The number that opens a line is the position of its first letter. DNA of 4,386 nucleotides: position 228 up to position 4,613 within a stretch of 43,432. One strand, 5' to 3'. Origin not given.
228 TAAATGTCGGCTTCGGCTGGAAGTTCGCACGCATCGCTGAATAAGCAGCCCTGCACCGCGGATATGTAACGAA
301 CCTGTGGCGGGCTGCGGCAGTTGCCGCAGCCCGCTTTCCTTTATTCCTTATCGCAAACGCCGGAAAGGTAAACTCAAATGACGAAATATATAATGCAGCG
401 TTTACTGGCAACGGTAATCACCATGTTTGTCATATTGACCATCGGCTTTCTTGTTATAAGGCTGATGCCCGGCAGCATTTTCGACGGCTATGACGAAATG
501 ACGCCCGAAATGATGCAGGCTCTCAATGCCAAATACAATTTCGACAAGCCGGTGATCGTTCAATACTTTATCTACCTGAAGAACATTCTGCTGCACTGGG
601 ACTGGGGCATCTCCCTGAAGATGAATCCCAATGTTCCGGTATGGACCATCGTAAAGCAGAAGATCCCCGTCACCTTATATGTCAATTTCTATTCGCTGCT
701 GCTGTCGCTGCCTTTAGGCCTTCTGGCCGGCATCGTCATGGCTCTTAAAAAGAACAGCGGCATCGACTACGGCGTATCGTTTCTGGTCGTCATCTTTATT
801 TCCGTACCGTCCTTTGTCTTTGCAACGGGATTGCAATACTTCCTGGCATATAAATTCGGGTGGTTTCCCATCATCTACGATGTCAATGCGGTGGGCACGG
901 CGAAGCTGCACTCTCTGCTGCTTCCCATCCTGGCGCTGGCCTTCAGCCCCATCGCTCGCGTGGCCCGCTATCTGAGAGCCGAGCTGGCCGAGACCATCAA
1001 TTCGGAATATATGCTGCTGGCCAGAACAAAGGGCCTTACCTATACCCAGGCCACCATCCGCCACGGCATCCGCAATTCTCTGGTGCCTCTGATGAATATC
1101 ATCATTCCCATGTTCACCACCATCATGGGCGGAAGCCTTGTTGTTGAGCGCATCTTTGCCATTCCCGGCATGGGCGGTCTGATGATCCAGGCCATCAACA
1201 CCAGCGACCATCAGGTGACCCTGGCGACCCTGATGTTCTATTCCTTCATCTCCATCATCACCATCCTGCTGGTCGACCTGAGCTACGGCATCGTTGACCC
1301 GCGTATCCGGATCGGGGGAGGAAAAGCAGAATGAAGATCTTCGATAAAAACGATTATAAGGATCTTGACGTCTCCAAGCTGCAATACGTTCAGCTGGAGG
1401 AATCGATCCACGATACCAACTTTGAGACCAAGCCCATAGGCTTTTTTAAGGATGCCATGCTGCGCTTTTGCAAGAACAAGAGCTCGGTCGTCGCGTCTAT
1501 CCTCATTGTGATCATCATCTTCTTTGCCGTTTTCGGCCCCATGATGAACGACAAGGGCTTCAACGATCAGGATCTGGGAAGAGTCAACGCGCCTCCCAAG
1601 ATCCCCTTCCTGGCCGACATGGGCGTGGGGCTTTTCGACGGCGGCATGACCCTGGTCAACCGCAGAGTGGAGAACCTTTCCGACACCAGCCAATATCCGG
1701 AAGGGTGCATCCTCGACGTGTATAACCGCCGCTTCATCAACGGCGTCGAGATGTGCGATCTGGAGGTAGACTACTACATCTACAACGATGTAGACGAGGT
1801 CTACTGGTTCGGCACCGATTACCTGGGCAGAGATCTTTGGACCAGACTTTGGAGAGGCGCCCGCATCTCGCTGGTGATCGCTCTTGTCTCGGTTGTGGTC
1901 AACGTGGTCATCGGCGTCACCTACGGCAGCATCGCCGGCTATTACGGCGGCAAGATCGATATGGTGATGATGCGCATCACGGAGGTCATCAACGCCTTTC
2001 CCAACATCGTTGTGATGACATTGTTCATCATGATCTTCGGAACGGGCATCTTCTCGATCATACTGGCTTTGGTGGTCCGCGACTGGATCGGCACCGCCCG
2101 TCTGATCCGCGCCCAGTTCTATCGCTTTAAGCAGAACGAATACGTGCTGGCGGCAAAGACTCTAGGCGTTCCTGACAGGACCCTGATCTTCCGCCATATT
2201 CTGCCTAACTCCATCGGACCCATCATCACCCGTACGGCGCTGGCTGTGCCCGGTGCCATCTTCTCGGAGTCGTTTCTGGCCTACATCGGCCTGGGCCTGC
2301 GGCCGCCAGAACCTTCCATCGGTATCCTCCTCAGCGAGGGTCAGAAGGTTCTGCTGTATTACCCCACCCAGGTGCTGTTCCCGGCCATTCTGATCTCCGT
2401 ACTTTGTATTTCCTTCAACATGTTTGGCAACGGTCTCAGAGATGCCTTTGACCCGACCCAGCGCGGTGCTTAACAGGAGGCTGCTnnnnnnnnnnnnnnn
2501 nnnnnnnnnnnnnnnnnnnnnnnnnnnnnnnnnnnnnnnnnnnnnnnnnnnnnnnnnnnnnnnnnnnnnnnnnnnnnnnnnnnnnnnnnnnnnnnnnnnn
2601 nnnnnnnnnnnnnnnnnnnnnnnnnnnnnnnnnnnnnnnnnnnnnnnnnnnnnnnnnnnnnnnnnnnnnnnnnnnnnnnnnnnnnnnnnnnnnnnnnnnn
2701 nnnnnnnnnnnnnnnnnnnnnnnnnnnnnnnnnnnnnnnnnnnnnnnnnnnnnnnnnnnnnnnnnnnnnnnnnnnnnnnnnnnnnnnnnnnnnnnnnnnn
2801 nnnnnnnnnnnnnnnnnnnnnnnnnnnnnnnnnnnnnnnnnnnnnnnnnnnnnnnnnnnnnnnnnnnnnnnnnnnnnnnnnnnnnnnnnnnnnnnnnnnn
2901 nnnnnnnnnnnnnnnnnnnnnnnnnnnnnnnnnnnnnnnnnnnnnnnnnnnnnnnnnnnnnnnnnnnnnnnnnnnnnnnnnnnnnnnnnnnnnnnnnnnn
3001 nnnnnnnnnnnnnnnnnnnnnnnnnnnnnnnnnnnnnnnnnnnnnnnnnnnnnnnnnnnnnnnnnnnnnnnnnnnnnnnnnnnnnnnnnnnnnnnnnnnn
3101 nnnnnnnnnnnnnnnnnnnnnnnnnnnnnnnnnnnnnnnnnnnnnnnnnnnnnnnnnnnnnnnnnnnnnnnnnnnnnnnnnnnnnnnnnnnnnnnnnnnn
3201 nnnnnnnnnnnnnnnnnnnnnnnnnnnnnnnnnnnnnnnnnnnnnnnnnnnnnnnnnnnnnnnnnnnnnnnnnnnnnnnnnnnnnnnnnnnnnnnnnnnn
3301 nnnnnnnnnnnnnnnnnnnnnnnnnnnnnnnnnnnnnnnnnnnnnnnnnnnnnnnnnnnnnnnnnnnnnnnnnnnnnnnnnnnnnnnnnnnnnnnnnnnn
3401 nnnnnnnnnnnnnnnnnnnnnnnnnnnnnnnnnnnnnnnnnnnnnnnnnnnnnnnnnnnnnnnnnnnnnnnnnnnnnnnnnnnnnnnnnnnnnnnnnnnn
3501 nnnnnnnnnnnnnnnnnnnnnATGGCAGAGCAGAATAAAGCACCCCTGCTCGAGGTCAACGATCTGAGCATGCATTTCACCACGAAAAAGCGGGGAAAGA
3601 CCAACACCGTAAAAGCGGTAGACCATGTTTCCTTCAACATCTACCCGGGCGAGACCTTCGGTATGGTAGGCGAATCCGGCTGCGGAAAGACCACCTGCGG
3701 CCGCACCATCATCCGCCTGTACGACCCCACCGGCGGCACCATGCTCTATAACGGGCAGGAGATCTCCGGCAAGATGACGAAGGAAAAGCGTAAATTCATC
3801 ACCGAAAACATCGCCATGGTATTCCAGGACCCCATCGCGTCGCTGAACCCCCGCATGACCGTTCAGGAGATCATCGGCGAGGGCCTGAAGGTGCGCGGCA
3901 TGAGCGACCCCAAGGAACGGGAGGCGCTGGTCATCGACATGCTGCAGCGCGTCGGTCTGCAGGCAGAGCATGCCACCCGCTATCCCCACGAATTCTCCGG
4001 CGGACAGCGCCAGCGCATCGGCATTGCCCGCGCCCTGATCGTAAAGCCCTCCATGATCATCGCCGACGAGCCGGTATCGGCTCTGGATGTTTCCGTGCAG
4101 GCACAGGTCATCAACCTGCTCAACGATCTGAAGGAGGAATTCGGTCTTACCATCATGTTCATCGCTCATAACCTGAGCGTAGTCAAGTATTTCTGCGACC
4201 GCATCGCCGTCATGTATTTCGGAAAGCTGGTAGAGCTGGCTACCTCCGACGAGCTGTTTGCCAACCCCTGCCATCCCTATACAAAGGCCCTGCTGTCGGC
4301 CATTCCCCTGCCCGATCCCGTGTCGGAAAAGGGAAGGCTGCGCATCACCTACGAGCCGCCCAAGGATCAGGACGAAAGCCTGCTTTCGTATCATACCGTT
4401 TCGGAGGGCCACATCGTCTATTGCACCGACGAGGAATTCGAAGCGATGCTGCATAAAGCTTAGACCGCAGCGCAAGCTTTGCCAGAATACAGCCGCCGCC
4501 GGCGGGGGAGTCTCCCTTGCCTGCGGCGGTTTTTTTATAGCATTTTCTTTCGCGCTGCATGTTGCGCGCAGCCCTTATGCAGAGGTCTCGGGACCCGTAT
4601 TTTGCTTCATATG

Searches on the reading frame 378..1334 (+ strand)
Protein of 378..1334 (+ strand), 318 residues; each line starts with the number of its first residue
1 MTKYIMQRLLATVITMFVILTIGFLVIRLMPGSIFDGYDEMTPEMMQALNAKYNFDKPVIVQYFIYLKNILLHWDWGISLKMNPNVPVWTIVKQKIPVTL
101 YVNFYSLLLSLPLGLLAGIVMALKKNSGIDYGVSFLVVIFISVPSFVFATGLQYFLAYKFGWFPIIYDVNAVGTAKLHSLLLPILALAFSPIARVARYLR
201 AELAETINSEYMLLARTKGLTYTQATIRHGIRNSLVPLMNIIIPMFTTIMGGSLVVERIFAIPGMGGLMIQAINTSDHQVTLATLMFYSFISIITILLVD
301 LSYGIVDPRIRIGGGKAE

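Call 59: search_protein_families(library=pfam, proteins=[window:378-1334:+], max_evalue=0.001)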
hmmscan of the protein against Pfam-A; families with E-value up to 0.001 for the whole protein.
window:378-1334:+ (318 aa): 2 families
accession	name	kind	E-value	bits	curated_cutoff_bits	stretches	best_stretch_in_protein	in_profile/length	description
PF00528.27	BPD_transp_1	-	2.1e-29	103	26.4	1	114-311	1-183/184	Binding-protein-dependent transport system inner membrane component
PF19300.4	BPD_transp_1_N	-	2.9e-08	34.3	23.8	1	1-100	1-111/114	Binding-prot-dependent transport system membrane comp, N-term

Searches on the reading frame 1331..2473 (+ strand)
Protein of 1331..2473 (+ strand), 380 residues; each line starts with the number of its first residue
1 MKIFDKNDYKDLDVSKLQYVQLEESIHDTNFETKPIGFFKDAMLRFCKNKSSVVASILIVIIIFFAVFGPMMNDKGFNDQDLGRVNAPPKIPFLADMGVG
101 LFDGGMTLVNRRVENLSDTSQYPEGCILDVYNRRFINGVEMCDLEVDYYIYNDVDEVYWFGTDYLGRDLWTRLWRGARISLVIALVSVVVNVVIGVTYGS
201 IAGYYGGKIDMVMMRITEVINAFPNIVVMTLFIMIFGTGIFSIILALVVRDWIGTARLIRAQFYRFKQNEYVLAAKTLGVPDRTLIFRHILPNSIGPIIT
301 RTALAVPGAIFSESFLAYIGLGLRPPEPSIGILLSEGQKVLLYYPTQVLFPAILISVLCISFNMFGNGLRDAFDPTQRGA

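Call 59: search_protein_families(library=pfam, proteins=[window:1331-2473:+], max_evalue=0.001)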
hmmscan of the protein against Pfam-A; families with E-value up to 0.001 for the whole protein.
window:1331-2473:+ (380 aa): 2 families
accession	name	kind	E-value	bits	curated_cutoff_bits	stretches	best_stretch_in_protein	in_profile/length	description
PF00528.27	BPD_transp_1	-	4.3e-32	111.8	26.4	1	195-376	1-181/184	Binding-protein-dependent transport system inner membrane component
PF12911.12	OppC_N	-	8.8e-12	45.2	23.9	1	38-89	2-53/53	N-terminal TM domain of oligopeptide transport permease C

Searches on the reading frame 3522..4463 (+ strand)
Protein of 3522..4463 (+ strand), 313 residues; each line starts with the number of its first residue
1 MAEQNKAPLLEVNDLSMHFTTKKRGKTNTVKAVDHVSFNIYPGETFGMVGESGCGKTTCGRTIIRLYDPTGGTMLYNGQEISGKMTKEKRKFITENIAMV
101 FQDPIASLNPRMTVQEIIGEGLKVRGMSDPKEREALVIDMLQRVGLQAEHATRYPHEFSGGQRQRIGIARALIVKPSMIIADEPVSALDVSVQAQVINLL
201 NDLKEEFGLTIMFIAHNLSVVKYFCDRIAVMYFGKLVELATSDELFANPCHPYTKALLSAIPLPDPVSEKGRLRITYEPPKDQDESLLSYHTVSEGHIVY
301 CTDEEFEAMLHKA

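Call 7: search_protein_families(library=pfam, proteins=[window:3522-4463:+])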
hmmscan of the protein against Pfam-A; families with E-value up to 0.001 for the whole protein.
window:3522-4463:+ (313 aa): 3 families
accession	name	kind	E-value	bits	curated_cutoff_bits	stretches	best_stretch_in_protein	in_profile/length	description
PF00005.33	ABC_tran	-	2.1e-34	119.5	25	1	34-185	2-136/137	ABC transporter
PF08352.17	oligo_HPY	-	3.9e-09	37.2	27.1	1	237-272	1-36/65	Oligopeptide/dipeptide transporter, C-terminal region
PF13401.12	AAA_22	-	0.00079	20.2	27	0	49-150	11-102/130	AAA domain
